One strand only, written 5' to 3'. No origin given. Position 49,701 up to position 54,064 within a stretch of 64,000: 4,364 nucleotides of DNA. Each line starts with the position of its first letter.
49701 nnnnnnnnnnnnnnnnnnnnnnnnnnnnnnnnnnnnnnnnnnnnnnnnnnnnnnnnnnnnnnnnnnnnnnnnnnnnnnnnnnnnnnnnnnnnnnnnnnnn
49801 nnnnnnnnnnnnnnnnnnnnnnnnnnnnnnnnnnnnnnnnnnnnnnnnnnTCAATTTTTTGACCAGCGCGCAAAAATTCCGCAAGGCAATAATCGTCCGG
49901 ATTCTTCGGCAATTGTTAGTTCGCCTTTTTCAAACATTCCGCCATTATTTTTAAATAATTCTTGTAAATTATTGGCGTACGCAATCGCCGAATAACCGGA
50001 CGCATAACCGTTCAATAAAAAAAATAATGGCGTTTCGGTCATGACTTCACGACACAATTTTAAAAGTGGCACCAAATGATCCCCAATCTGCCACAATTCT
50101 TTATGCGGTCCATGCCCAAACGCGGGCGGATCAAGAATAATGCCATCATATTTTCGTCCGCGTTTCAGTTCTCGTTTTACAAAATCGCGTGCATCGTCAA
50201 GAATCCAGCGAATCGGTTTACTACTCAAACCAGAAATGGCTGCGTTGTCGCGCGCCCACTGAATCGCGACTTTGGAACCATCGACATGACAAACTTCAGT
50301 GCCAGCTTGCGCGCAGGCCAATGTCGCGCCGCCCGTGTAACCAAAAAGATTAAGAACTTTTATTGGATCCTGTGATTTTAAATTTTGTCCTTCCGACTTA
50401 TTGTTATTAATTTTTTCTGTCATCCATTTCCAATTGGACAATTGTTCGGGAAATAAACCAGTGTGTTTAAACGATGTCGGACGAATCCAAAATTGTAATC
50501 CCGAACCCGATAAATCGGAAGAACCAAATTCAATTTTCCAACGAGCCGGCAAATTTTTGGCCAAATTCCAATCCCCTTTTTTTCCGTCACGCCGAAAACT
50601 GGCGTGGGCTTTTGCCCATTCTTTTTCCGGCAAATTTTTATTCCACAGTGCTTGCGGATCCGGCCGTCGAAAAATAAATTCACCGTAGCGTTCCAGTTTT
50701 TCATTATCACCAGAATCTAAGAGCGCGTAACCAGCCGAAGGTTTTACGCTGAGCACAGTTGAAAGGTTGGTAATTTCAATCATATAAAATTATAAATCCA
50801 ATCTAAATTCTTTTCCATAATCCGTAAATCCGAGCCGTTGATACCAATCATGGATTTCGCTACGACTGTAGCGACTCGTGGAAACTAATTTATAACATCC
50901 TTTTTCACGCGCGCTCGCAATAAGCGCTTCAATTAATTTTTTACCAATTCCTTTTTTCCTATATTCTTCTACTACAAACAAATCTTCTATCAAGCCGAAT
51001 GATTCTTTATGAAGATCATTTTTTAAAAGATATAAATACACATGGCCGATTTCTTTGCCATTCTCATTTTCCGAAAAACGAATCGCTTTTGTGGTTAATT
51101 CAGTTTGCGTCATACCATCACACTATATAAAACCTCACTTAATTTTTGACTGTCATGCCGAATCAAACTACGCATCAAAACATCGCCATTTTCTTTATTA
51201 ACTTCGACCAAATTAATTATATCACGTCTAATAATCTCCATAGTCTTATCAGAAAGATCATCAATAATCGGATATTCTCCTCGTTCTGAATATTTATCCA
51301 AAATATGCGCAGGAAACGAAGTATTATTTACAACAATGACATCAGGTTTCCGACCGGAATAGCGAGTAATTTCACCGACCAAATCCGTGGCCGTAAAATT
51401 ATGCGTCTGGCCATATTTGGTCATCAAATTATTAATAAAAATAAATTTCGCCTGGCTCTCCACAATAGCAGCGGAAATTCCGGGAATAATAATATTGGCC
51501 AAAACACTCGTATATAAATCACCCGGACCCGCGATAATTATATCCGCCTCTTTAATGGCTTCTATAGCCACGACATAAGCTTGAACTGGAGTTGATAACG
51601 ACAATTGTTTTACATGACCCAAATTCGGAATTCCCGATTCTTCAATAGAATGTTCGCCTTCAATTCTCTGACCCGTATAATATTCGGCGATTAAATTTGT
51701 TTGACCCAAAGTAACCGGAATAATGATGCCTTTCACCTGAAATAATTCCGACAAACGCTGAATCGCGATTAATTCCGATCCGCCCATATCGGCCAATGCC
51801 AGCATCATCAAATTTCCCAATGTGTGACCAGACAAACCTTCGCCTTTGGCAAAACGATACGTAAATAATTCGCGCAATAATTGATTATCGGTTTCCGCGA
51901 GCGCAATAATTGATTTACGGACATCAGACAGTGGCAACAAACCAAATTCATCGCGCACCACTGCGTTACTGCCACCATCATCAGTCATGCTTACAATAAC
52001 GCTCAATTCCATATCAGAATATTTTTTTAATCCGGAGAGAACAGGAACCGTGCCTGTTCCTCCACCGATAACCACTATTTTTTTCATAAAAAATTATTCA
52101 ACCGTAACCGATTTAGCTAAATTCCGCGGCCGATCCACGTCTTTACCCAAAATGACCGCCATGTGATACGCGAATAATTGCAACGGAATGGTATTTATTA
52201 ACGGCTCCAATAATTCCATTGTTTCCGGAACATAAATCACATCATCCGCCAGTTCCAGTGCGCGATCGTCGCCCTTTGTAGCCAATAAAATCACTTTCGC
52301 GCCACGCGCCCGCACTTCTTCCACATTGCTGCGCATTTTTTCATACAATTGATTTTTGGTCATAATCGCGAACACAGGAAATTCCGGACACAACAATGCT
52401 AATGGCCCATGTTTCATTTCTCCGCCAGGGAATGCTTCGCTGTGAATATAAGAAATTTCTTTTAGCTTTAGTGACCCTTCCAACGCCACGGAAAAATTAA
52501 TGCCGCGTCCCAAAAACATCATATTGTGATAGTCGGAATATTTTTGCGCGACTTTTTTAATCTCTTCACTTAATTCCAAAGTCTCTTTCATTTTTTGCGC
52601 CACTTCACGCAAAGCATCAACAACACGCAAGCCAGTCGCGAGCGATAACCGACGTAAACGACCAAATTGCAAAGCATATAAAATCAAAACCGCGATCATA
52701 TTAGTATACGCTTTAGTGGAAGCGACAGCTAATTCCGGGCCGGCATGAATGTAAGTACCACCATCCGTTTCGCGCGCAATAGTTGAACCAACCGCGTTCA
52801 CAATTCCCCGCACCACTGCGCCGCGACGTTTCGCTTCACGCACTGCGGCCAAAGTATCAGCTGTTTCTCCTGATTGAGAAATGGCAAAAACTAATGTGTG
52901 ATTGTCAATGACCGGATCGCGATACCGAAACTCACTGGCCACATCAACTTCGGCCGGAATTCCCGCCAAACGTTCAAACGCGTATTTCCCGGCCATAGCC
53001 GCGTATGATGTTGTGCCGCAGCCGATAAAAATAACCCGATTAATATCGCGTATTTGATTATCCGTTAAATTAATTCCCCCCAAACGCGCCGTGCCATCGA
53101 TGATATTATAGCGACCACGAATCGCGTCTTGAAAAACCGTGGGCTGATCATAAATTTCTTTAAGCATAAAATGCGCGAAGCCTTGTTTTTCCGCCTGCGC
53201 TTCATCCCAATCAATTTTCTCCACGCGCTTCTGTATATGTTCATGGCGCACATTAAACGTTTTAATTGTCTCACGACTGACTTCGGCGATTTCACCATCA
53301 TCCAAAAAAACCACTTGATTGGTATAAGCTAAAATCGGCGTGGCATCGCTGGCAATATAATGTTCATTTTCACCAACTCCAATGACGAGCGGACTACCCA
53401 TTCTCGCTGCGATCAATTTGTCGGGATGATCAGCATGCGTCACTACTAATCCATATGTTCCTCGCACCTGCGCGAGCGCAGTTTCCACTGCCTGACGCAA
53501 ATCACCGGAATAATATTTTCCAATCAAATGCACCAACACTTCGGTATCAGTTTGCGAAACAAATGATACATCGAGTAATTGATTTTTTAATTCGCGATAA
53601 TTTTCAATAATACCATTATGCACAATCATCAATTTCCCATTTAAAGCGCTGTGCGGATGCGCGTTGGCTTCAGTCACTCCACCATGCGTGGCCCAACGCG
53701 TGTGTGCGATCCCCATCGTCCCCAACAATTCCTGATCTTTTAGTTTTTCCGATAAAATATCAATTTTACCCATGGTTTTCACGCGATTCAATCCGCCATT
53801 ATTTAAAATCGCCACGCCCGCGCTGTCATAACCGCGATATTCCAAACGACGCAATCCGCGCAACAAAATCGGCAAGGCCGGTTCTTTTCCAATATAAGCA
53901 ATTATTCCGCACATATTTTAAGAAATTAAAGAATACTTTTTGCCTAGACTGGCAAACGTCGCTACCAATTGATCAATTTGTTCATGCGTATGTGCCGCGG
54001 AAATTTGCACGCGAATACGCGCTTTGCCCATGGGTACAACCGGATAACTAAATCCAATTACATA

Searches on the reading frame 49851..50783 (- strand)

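Call 49: search_protein_families(library=pfam, proteins=[window:49851-50783:-], max_evalue=0.0001)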
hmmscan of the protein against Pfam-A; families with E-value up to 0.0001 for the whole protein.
window:49851-50783:- (310 aa): 1 family
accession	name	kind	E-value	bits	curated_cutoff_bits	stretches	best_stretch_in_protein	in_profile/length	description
PF10672.15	Methyltrans_SAM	-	9.6e-08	32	27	1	93-225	90-209/286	S-adenosylmethionine-dependent methyltransferase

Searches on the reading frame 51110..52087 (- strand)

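Call 49: search_protein_families(library=pfam, proteins=[window:51110-52087:-], max_evalue=0.0001)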
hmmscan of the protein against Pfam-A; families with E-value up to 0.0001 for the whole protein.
window:51110-52087:- (325 aa): 1 family
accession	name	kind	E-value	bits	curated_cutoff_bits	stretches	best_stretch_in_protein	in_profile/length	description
PF01933.23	CofD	-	7.1e-74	249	30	1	4-290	1-289/290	2-phospho-L-lactate transferase CofD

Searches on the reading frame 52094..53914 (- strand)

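Call 49: search_protein_families(library=pfam, proteins=[window:52094-53914:-], max_evalue=0.0001)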
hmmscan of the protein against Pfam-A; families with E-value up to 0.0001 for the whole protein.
window:52094-53914:- (606 aa): 4 families
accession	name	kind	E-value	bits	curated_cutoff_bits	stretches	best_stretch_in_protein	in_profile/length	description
PF01380.27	SIS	-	1.1e-55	187.5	25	2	288-413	2-128/131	SIS domain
PF13522.11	GATase_6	-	2.2e-18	67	27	1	66-189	11-129/130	Glutamine amidotransferase domain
PF13537.11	GATase_7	-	1.3e-12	48.3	25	1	81-195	9-122/123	Glutamine amidotransferase domain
PF13230.11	GATase_4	-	2.4e-05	23.8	23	1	54-127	60-133/272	Glutamine amidotransferases class-II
